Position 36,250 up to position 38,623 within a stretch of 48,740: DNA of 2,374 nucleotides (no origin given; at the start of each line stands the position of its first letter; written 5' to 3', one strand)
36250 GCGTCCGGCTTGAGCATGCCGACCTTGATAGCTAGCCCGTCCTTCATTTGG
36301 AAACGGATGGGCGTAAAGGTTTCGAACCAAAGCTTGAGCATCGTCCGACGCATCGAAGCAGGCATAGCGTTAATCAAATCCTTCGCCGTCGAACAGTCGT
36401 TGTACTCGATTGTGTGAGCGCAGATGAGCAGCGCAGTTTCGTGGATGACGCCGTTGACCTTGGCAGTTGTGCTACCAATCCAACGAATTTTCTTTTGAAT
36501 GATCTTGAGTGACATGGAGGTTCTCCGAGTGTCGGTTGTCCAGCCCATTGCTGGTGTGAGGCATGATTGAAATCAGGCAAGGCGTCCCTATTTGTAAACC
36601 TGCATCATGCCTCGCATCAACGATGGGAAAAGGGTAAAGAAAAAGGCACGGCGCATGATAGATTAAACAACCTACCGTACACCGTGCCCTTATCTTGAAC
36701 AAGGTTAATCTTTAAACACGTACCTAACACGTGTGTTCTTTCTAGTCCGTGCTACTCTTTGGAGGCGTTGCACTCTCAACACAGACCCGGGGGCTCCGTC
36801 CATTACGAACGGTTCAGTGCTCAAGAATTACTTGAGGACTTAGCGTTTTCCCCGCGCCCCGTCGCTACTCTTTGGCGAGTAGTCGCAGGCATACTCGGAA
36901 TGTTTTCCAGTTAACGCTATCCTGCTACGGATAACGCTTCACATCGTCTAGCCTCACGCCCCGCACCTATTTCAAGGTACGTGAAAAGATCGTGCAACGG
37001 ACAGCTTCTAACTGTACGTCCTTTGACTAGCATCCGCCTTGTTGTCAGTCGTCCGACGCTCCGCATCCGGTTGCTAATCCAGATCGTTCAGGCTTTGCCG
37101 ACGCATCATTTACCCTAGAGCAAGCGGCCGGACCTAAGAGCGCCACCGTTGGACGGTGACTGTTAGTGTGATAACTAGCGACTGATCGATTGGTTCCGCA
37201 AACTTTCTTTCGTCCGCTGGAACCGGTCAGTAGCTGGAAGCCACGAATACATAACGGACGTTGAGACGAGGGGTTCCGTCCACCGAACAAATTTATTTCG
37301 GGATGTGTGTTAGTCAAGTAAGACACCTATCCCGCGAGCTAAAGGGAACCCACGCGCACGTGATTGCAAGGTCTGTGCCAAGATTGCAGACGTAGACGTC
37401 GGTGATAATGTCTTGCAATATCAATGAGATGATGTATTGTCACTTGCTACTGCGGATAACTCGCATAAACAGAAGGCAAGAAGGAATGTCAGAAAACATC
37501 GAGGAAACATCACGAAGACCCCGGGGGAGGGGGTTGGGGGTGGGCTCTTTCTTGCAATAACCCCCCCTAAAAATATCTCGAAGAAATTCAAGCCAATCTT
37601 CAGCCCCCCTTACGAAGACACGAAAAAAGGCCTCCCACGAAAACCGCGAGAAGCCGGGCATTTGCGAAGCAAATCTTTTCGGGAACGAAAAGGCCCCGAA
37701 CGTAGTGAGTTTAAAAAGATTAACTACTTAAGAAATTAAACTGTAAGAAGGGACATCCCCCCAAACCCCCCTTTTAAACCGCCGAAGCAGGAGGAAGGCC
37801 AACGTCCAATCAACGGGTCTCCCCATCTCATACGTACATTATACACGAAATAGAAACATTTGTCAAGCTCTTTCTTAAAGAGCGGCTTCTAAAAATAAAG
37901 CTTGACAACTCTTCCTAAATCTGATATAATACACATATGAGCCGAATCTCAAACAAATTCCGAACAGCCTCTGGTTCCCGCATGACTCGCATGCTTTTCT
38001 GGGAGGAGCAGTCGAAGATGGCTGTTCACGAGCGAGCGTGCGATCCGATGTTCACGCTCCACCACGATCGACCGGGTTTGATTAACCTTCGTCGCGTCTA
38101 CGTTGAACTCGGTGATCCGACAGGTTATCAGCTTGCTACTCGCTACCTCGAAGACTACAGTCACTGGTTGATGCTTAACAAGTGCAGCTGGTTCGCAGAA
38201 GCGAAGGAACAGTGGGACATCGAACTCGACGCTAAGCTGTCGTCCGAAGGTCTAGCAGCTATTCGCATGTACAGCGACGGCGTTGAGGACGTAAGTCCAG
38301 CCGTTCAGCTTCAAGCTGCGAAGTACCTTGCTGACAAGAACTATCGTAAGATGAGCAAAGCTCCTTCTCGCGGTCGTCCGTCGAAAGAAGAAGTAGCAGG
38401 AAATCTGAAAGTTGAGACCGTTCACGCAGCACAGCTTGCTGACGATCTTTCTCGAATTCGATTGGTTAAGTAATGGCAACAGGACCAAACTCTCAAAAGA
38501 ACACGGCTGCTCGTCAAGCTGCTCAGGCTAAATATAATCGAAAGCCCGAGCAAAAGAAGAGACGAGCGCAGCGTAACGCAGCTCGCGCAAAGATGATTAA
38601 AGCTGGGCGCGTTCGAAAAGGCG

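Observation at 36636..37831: A 1.2-kb ORF-free, highly structured transcript between a perfect promoter and a hairpin plus U-run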

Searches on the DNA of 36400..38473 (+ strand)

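Call 4: search_dna_similar(query=window:36500-37950:+, collection=phages, mode=distant, max_rows=30)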
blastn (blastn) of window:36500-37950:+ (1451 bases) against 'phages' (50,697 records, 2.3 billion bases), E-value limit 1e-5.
No match.
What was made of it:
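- Tried and rejected: The region has no DNA match in 50,697 phage records (call 4).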

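Call 7: search_rna_families(source=window, start=36400, end=38000, threshold=evalue, max_evalue=10, show_alignments=3)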
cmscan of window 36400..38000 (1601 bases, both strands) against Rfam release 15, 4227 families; matches with E-value up to 10: 10.
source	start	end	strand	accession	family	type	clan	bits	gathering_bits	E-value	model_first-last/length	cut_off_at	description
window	37825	37941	-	RF04130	MIR7996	Gene; miRNA;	-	21.2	119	0.65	25-164/190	no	MIR7996 microRNA precursor family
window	36545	36626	+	RF01916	mir-988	Gene; miRNA;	-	20.4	72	0.5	1-80/80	no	mir-988 microRNA precursor family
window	37621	37722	-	RF00515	PyrR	Cis-reg;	-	20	54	7.6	1-115/115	no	PyrR binding site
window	36644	36740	-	RF02397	sau-5971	Gene; sRNA;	-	19.1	90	2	1-96/96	no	Staphylococcus sRNA sau-5971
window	36547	36625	-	RF03204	mir-4510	Gene; miRNA;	-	17.8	60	1.2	1-72/72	no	mir-4510 microRNA precursor family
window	36547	36625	+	RF00809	mir-241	Gene; miRNA;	-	17.7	63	1.3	1-74/74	no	mir-241 microRNA precursor family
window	37852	37914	-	RF03217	mir-3167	Gene; miRNA;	-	17.5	86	8.2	1-59/59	no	mir-3167 microRNA precursor family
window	37527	37612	+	RF03192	mir-6794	Gene; miRNA;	-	16.8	74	6.9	1-62/62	no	mir-6794 microRNA precursor family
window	37872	37908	+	RF01360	CRISPR-DR47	Gene; CRISPR;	-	16.4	39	8.4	1-37/37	no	CRISPR RNA direct repeat element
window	36710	36734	+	RF00290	BaMV_CRE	Cis-reg;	-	14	100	6.5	77-101/140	no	Bamboo mosaic potexvirus (BaMV) cis-regulatory element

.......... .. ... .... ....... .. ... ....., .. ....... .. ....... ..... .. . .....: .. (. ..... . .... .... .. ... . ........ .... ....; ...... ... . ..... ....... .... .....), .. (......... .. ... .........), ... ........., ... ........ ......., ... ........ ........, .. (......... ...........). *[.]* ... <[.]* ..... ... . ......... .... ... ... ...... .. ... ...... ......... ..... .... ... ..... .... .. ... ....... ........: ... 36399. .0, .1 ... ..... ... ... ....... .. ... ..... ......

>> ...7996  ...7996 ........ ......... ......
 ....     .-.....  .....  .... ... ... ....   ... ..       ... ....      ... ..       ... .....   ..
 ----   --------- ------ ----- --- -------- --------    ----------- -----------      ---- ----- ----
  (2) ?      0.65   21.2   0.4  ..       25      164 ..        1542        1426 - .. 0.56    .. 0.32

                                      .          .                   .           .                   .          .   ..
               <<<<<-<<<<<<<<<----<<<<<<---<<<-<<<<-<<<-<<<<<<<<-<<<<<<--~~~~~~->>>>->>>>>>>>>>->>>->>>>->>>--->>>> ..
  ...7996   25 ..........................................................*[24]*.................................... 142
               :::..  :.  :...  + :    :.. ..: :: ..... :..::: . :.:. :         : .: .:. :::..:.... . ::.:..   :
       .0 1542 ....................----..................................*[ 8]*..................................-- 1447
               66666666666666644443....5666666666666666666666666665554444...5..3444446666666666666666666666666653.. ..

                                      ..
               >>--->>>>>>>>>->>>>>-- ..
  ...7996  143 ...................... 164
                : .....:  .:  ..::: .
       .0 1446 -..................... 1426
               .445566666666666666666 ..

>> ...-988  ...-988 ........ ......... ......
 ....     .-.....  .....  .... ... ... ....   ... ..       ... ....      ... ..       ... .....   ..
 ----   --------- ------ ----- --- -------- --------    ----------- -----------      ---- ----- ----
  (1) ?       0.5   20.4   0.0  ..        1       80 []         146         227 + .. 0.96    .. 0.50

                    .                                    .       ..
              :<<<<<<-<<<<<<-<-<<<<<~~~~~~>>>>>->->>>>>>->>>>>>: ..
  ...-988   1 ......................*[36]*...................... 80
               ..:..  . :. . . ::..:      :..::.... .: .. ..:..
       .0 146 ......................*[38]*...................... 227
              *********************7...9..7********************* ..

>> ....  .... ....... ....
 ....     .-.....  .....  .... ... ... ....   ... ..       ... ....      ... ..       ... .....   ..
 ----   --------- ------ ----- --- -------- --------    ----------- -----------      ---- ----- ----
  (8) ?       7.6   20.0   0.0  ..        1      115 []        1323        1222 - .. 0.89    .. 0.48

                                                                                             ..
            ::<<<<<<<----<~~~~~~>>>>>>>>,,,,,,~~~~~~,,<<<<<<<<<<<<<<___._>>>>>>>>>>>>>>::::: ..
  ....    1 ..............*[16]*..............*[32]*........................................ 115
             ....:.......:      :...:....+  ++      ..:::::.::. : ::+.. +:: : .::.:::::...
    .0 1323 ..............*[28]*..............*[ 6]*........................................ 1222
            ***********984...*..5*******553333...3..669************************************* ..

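Call 57: search_rna_families(sources=[L001, L101, L104, L105, L157, L087, L154, L092, L083, L084, L103, L107], threshold=gathering)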
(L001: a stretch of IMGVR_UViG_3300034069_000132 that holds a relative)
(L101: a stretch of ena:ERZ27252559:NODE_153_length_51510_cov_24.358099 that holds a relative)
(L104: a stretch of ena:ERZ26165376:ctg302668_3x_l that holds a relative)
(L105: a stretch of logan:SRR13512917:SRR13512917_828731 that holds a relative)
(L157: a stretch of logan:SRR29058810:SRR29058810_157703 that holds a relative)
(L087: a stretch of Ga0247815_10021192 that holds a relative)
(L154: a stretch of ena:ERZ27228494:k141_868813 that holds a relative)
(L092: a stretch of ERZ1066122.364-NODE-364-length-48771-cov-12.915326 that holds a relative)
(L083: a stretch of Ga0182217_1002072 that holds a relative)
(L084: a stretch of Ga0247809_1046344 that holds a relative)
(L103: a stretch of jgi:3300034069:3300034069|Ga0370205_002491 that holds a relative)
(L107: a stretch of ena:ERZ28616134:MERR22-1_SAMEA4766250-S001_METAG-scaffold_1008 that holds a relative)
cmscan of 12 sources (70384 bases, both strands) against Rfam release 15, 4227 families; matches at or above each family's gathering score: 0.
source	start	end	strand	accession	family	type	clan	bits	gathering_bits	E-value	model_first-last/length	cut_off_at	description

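Call 89: build_rna_model(alignment_id=A8, structure=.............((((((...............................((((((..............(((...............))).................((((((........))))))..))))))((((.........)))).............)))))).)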
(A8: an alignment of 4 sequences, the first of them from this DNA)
Model R1 built from alignment A8 (4 sequences, 173 columns); structure: as given.
model positions 167; base pairs 25; branch points 2; effective number of sequences 2.59; information 0.59 bits per position. Calibrated on 0.2 Mb of random sequence (short: E-values are rough).
structure used (alignment columns):
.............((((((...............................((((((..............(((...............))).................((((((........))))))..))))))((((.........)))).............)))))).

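Call 91: search_with_rna_model(model_id=R1, sources=[window, L001, L002, L003, L004, L005, L006, L007, L008, L009, L010, L011, L012, L013, L014, L015, L016, L017, L018, L019, L020, L021, L022, L023, L024, L025, L026, L027, L028, L029, L030, L031, L032, L033, L034, L035, L036, L037, L038, L039, L040, L041, L042, L043, L044, L045, L046, L047, L048, L049, L050, L051, L052, L053, L054, L055, L056, L057, L058, L059, L060, L081, L082, L083, L084, L085, L086, L087, L088, L089, L090, L091, L092, L093, L094, L095, L096, L097, L098, L099, L100, L101, L102, L103, L104, L105, L106, L107, L154, L156, L157, L158, L159, L160, L161, L162, L163, L164], max_evalue=1, make_alignment=true)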
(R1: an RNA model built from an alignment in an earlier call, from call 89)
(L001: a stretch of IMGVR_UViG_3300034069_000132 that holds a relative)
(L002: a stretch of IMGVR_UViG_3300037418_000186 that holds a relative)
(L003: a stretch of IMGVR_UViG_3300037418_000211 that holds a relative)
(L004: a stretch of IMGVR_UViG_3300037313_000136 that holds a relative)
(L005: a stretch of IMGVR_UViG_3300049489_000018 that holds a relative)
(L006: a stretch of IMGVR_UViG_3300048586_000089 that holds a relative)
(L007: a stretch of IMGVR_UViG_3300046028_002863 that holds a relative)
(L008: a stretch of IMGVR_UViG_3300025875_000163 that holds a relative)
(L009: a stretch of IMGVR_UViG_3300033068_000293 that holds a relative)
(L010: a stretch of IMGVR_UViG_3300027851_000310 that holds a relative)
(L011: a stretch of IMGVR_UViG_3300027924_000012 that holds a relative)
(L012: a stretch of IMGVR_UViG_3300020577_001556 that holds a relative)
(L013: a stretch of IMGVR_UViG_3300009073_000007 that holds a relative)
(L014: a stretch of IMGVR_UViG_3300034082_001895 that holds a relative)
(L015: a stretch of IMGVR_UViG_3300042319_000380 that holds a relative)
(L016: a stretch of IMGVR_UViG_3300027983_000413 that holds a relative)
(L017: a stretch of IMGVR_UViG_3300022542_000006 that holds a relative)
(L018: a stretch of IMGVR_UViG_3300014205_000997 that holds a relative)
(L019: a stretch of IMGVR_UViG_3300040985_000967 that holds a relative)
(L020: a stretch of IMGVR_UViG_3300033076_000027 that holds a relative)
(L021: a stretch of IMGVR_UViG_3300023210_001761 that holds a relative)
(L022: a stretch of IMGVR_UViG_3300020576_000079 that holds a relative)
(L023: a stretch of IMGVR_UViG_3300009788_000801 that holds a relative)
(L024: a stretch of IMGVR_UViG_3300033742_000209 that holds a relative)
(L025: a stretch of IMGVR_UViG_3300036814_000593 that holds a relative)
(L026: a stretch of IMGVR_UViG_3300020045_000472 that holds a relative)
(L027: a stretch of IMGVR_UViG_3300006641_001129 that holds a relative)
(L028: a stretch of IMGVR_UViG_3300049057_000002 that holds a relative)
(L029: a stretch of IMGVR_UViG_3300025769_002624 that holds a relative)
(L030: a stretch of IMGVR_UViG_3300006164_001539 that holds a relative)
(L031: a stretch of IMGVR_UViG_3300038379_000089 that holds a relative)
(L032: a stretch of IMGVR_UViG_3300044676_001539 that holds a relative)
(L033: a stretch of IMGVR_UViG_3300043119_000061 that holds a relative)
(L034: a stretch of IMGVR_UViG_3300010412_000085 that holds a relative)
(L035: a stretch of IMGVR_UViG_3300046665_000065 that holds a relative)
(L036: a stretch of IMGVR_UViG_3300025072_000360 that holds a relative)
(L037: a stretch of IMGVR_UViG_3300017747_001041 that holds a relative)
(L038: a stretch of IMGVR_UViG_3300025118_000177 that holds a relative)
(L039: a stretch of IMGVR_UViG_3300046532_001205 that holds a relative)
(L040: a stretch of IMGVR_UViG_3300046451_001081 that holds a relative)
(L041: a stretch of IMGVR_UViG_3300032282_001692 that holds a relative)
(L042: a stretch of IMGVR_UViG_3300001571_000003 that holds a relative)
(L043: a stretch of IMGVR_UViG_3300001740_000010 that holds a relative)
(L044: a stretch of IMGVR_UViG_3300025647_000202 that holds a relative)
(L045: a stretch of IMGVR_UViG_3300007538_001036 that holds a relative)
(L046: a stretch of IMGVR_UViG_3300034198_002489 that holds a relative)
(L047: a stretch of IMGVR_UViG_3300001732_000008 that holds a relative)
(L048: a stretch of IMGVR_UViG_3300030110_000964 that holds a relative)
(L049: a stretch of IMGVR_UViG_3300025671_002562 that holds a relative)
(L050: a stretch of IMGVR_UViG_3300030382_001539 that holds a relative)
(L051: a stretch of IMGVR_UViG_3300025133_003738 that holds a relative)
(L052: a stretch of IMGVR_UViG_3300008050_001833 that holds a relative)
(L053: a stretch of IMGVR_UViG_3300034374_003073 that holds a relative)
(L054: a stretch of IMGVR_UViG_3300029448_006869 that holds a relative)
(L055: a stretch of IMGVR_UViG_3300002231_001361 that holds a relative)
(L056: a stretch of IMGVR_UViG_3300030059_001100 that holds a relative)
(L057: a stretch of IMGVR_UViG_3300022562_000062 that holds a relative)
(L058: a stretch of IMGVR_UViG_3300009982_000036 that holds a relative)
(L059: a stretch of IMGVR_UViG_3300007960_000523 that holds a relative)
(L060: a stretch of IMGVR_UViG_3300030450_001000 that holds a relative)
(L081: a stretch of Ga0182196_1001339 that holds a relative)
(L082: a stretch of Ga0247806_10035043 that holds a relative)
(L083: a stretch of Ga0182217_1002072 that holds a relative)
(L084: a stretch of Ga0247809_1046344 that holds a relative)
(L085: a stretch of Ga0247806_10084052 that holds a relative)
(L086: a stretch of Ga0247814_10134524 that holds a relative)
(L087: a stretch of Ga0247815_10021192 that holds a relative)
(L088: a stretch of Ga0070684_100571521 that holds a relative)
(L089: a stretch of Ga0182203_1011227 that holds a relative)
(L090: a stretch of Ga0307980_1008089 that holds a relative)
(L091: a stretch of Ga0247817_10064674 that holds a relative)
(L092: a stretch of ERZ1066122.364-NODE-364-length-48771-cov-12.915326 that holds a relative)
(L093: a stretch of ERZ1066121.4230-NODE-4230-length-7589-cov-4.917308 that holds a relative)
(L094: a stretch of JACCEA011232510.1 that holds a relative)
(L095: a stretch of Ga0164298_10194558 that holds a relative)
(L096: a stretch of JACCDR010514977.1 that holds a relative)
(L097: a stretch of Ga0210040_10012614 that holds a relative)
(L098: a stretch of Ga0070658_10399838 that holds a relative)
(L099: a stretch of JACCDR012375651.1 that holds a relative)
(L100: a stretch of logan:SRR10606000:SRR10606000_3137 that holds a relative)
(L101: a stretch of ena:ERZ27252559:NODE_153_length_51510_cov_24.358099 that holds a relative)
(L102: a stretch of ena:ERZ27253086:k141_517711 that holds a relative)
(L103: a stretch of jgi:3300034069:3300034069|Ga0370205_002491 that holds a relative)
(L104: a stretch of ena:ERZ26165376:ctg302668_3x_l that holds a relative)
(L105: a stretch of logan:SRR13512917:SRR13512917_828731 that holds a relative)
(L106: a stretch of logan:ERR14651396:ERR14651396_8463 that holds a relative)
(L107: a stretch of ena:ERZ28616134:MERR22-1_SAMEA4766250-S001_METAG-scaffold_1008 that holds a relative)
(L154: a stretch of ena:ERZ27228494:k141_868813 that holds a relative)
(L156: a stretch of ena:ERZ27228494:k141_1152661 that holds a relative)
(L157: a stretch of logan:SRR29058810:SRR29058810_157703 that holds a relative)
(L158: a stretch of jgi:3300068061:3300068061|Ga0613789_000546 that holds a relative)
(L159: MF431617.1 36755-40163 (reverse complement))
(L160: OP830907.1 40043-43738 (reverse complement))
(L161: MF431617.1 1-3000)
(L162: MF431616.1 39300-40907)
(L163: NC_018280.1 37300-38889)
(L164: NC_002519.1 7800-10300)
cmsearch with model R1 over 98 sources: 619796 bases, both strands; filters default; matches with E-value up to 1: 10.
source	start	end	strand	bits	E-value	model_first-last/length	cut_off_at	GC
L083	151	317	-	161.1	3.6e-42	1-167/167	no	0.57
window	37025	37192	-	160.6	5e-42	1-167/167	no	0.55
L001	1147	1311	-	147.1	2.5e-38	1-167/167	no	0.55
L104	3085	3251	-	144.7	1.1e-37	1-167/167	no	0.56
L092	2558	2709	-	29.7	5.2e-06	1-167/167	no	0.57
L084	1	74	-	29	8e-06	1-73/167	3'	0.57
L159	2649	2708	-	12.7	0.24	1-167/167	no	0.53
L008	682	760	-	12.5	0.28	1-167/167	no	0.58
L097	682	760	-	12.5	0.28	1-167/167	no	0.58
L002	7208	7257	-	10.5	0.97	1-167/167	no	0.42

Alignment A9: 10 matches aligned to the model, 210 columns, each read 5' to 3' on its own strand. Consensus structure (alignment columns), stored with it:
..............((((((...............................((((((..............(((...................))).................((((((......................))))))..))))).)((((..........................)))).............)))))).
